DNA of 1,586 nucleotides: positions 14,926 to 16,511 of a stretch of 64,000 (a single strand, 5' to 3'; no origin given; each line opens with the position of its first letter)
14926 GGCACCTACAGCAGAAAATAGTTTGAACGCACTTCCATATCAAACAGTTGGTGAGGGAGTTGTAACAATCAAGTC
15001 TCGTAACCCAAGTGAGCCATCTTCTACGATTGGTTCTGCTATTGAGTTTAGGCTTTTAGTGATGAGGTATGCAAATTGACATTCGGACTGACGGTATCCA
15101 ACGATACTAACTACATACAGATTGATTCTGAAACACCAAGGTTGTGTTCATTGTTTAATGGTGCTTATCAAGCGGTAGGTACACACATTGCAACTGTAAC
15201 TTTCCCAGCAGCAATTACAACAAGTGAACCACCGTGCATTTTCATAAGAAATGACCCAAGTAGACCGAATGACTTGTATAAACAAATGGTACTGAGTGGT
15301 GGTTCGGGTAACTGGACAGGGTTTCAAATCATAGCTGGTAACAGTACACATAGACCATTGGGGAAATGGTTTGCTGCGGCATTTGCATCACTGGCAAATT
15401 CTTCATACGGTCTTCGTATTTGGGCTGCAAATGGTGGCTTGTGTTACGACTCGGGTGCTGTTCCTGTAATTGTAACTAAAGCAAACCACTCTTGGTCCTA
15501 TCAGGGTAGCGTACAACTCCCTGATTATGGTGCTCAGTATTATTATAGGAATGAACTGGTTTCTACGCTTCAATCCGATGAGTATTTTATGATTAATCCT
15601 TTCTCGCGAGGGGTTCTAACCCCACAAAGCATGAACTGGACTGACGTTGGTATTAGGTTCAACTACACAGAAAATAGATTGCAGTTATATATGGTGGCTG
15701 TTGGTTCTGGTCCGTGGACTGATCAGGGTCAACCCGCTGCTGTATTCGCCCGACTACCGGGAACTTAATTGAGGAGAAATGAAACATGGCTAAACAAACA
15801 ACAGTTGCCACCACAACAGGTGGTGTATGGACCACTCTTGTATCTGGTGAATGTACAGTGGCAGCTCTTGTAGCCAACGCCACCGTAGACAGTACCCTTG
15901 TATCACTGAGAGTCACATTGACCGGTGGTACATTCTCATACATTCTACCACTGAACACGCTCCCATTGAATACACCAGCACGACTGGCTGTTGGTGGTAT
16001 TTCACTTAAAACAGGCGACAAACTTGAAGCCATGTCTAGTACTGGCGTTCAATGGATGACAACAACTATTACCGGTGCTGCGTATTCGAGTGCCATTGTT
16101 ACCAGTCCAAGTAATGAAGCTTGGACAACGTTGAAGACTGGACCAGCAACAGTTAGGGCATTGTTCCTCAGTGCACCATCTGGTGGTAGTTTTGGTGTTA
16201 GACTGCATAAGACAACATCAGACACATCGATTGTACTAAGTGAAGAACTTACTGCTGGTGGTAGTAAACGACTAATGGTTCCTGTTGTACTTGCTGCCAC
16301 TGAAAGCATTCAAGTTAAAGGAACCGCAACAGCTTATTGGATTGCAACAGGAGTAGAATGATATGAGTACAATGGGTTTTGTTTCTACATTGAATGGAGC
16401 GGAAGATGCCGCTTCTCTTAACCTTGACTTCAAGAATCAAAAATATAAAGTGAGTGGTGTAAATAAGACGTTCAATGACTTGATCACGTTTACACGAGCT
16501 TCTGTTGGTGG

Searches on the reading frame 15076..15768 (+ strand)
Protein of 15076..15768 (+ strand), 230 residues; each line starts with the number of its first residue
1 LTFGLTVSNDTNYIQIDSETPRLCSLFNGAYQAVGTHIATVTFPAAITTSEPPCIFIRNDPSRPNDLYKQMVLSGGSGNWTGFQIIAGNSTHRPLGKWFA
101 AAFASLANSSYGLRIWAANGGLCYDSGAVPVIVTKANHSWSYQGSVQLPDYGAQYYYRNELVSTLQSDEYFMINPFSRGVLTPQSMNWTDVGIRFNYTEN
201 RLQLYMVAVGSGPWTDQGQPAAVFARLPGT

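Call 25: search_protein_families(library=phrogs, proteins=[window:15076-15768:+], max_evalue=0.001)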
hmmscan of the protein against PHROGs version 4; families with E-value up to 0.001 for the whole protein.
window:15076-15768:+ (230 aa): 3 families
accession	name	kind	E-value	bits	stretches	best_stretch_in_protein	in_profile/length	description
phrog_3370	-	unknown function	1.4e-48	166.6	1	1-226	1-220/223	-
phrog_21124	-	unknown function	2.5e-15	57.7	1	1-178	104-296/350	-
phrog_4062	-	unknown function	9.9e-05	23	1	1-180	1-174/230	-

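Call 27: search_solved_structures(query=window:15076-15765:+, max_evalue=10)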
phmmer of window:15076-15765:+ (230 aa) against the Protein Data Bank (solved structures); distinct sequences matched with E-value up to 10: 2.
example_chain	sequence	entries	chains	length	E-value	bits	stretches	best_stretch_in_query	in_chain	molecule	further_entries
1vio_A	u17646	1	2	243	1.2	11.8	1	129-177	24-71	Ribosomal small subunit pseudouridine synthase A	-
3hfn_A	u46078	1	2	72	1.2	11.8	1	15-72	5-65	Asl2047 protein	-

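Call 28: search_protein_families(library=pfam, proteins=[window:15076-15768:+], max_evalue=0.01)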
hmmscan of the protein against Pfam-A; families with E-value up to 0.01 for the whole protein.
window:15076-15768:+ (230 aa): 0 families

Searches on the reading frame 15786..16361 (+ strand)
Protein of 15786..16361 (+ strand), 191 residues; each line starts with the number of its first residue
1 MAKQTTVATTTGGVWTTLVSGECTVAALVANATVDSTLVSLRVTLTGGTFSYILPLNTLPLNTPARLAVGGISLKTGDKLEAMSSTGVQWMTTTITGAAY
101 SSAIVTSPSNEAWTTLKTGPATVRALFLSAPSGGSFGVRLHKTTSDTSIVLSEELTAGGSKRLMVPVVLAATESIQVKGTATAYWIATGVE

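Call 25: search_protein_families(library=phrogs, proteins=[window:15786-16361:+], max_evalue=0.001)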
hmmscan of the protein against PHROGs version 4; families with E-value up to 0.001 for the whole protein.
window:15786-16361:+ (191 aa): 0 families

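Call 26: search_solved_structures(query=window:15786-16358:+, max_evalue=10)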
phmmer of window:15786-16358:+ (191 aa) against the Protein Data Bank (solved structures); distinct sequences matched with E-value up to 10: 1.
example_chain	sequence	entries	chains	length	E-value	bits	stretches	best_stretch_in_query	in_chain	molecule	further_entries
8hqr_A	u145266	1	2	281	0.21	14.6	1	68-151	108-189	ABC transporter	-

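Call 28: search_protein_families(library=pfam, proteins=[window:15786-16361:+], max_evalue=0.01)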
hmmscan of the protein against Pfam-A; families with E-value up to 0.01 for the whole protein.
window:15786-16361:+ (191 aa): 0 families

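Call 43: find_homologous_proteins(query=window:15786-16358:+)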
Query window:15786-16358:+ (191 aa): 39 proteins with E <= 0.001 among 1117 candidates.
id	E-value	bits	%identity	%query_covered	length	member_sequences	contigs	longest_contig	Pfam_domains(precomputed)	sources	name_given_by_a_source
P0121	4.0e-109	380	99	100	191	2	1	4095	-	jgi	jgi:hypothetical protein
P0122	5.6e-88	311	81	100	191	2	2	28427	-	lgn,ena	-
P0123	1.4e-85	303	81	100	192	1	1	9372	-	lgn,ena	-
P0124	1.7e-81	290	75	100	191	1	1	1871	-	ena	-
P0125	2.6e-81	289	73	100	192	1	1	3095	-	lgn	-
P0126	1.7e-77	277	71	100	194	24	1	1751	-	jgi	-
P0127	2.3e-77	277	71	100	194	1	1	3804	-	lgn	-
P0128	2.8e-75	270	67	100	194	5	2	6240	-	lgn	-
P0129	3.1e-75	270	69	100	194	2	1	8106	-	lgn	-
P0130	8.2e-75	268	70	100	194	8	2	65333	-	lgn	-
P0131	2.9e-74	266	69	100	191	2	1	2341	-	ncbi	ncbi:hypothetical protein D3C75_587090 [compost metagenome]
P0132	4.3e-74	266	68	100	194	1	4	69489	-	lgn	-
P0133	2.3e-73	264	65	100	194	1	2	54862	-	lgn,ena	-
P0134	1.1e-72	261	68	100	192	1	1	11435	-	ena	-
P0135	1.2e-72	261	67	100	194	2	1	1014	-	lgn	-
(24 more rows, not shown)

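Call 46: search_solved_structures(query=A4, max_evalue=10)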
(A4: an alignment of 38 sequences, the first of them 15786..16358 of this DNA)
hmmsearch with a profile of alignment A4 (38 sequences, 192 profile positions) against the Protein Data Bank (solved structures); distinct sequences matched with E-value up to 10: 0.

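Call 50: predict_structure(alignment_id=A4)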
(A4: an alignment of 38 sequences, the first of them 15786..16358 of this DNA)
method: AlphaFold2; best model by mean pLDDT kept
length: 191 residues; sequences in the alignment: 38
mean_pLDDT: 94.5   pTM: 0.89
mean pLDDT of the five models: 94.5, 94.2, 93.7, 93.6, 93.3
residues with pLDDT >= 90: 171; 70-90: 19; 50-70: 1; < 50: 0
segments of 3 or more residues with pLDDT < 50: none
pLDDT, mean of each block of 10 residues (from residue 1): 88 97 94 97 96 94 92 94 98 88 97 97 95 96 95 91 91 97 96 92
secondary structure, 60 per line:
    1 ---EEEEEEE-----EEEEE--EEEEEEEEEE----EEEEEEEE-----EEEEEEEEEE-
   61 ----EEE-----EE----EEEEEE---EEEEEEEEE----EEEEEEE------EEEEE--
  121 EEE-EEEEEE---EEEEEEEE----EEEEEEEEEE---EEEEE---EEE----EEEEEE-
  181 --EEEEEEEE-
elements in order: E4-10 E16-20 E23-32 E37-44 E50-59 E65-67 E79-84 E88-96 E101-107 E114-118 E121-123 E125-130 E134-141 E146-155 E159-163 E167-169 E174-179 E183-190

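Call 52: fold_search(model_id=the predicted structure, library=pdb)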
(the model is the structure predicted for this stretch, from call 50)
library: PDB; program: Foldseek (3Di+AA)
matches with E <= 10: 1616; with E <= 0.001: 47
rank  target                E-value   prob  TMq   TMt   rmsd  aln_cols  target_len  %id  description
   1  1sdw                  2.6e-05  1.00  0.49  0.34   9.7       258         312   10  Reduced (Cu+) peptidylglycine alpha-hydroxylating monooxygenase with bound peptide and dioxygen (released 2004-05-11)
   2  1phm                  5.1e-05  1.00  0.48  0.34   9.8       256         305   11  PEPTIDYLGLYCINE ALPHA-HYDROXYLATING MONOOXYGENASE (PHM) FROM RAT (released 1998-11-11)
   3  1yjk                  6.9e-05  1.00  0.49  0.35   9.9       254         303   11  Reduced Peptidylglycine Alpha-Hydroxylating Monooxygenase (PHM) in a New Crystal Form (released 2005-11-15)
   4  5wm0                  7.3e-05  1.00  0.46  0.32  10.2       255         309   12  Crystal structure of apo wild type peptidylglycine alpha-hydroxylating monooxygenase (PHM) soaked with peptide (peptide  (released 2018-07-18)
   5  6nck                  7.3e-05  1.00  0.46  0.33  10.3       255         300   12  Crystal structure of H108A peptidylglycine alpha-hydroxylating monooxygenase (PHM) (released 2019-02-06)
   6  8dsj_A                8.5e-05  1.00  0.48  0.33   9.7       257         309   11  Peptidylglycine alpha hydroxylating monooxygenase anaerobic (released 2023-03-22)
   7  3mll                  8.9e-05  1.00  0.45  0.33   9.6       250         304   12  Reduced (Cu+) peptidylglycine alpha-hydroxylating monooxygenase (PHM) with bound azide (released 2011-03-02)
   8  1opm                  9.4e-05  1.00  0.47  0.33   8.5       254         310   12  OXIDIZED (CU2+) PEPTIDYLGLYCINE ALPHA-HYDROXYLATING MONOOXYGENASE (PHM) WITH BOUND SUBSTRATE (released 1999-09-29)
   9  6amp                  1.1e-04  1.00  0.48  0.34   9.3       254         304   11  Crystal structure of H172A PHM (CuH absent, CuM present) (released 2018-07-18)
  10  6ao6                  1.1e-04  1.00  0.45  0.32   8.7       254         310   13  Crystal structure of H108A peptidylglycine alpha-hydroxylating monooxygenase (PHM) (released 2018-07-18)
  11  7kwb_A                1.2e-04  1.00  0.30  0.16  17.0       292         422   10  Surface glycan-binding protein B from Bacteroides thetaiotaomicron (released 2021-02-17)
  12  3mih                  1.3e-04  1.00  0.47  0.33   9.9       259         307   11  Oxidized (Cu2+) peptidylglycine alpha-hydroxylating monooxygenase (PHM) with bound azide, obtained in the presence of su (released 2010-11-24)
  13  6ala_C                1.3e-04  1.00  0.43  0.31   9.3       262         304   11  Crystal structure of H108A peptidylglycine alpha-hydroxylating monooxygenase (PHM) in complex with citrate (released 2018-07-18)
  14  3mic                  1.3e-04  1.00  0.45  0.31   8.4       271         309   11  Oxidized (Cu2+) peptidylglycine alpha-hydroxylating monooxygenase (PHM) with bound azide obtained by co-crystallization (released 2010-11-24)
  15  1yi9                  1.3e-04  1.00  0.49  0.35  10.1       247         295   13  Crystal Structure Analysis of the oxidized form of the M314I mutant of Peptidylglycine alpha-Hydroxylating Monooxygenase (released 2005-11-15)
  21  2vvf_A                2.3e-04  1.00  0.49  0.39   6.7       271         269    9  Crystal structure of the major capsid protein P2 from Bacteriophage PM2 (released 2008-09-16)
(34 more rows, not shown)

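Call 59: find_related_loci(query=window:15786-16358:+, collection=metagenome_contigs, flank=7000)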
Query window:15786-16358:+ (191 aa) in metagenome_contigs; peptide patterns used: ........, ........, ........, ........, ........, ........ (x = any residue, [..] = any of these).
162 stretches matched a pattern, but none encodes a relative of the query by tblastn (E <= 1e-3).

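Call 60: find_related_loci(query=A4, collection=metagenome_contigs, flank=7000)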
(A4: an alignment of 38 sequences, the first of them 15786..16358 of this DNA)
Query A4 (191 aa) in metagenome_contigs; peptide patterns used: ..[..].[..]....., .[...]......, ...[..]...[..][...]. (x = any residue, [..] = any of these).
600 stretches matched a pattern (row limit reached: there are more); 1 encode a relative of the query (tblastn E <= 1e-3); 1 distinct loci.
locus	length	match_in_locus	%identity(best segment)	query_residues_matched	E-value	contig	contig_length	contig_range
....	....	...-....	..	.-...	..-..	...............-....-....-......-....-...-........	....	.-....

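Call 61: find_related_loci(query=A4, collection=viral_contigs, flank=8000)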
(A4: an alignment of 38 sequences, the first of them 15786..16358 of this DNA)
Query A4 (191 aa) in viral_contigs; peptide patterns used: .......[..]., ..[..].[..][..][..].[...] (x = any residue, [..] = any of these).
56 stretches matched a pattern; 3 encode a relative of the query (tblastn E <= 1e-3); 3 distinct loci.
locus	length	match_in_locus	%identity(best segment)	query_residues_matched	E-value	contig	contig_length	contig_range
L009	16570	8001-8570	59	1-190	5e-69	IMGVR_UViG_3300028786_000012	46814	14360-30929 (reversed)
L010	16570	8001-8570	56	1-190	9e-68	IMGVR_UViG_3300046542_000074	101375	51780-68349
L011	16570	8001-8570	55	1-190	5e-66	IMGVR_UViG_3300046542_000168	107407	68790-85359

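Call 89: search_dna_similar(query=window:15786-16358:+, collection=phages, mode=protein, max_rows=10, max_evalue=0.001)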
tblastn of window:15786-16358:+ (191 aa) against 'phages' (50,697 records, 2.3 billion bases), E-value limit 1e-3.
No match.
